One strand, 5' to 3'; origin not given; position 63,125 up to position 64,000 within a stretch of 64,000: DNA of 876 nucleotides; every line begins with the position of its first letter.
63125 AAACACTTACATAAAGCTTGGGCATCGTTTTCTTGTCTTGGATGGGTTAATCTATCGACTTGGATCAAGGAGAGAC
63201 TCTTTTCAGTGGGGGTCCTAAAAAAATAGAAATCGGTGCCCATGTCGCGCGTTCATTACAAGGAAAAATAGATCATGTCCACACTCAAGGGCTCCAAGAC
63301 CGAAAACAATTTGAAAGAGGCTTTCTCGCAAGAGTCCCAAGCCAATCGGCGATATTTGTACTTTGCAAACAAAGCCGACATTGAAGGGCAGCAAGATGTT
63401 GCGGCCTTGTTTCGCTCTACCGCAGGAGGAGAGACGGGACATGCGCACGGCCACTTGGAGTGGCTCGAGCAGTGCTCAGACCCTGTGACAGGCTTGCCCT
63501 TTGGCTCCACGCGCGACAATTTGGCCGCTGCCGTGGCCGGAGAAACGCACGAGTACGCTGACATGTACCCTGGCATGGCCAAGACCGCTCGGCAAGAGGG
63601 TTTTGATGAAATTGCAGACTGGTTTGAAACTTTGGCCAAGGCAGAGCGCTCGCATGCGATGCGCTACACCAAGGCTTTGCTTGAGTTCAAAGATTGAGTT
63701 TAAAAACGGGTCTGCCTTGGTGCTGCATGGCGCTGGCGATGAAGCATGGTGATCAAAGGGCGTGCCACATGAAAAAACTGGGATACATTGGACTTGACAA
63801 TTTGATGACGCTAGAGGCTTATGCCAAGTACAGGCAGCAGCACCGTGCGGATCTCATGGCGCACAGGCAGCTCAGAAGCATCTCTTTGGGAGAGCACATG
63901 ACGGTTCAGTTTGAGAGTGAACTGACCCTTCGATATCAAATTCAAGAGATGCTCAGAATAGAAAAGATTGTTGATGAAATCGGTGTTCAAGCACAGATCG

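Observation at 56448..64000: Abrupt codon-usage break at tRNA-Leu: housekeeping genes to the right look like another genome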

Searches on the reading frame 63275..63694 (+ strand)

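Call 34: search_protein_families(library=pfam, proteins=[window:63275-63694:+])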
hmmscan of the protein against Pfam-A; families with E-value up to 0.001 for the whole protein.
window:63275-63694:+ (140 aa): 2 families
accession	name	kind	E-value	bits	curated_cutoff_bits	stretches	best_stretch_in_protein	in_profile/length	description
PF02915.23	Rubrerythrin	-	1.7e-27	96.9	22.8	1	11-134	1-136/137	Rubrerythrin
PF00210.30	Ferritin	-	3.3e-06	27.5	24.5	1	92-137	12-57/142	Ferritin-like domain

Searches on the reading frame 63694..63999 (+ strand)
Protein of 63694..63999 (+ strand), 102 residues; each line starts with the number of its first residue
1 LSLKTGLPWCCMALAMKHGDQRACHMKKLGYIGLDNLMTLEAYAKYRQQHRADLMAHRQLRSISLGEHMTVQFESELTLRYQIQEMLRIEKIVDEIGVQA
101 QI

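Call 34: search_protein_families(library=pfam, proteins=[window:63694-63999:+])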
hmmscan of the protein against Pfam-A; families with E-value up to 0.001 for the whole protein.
window:63694-63999:+ (102 aa): 1 family
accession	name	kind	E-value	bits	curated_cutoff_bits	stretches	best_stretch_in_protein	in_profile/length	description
PF12007.14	DUF3501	-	7.5e-23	82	25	1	34-102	4-72/187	Protein of unknown function (DUF3501)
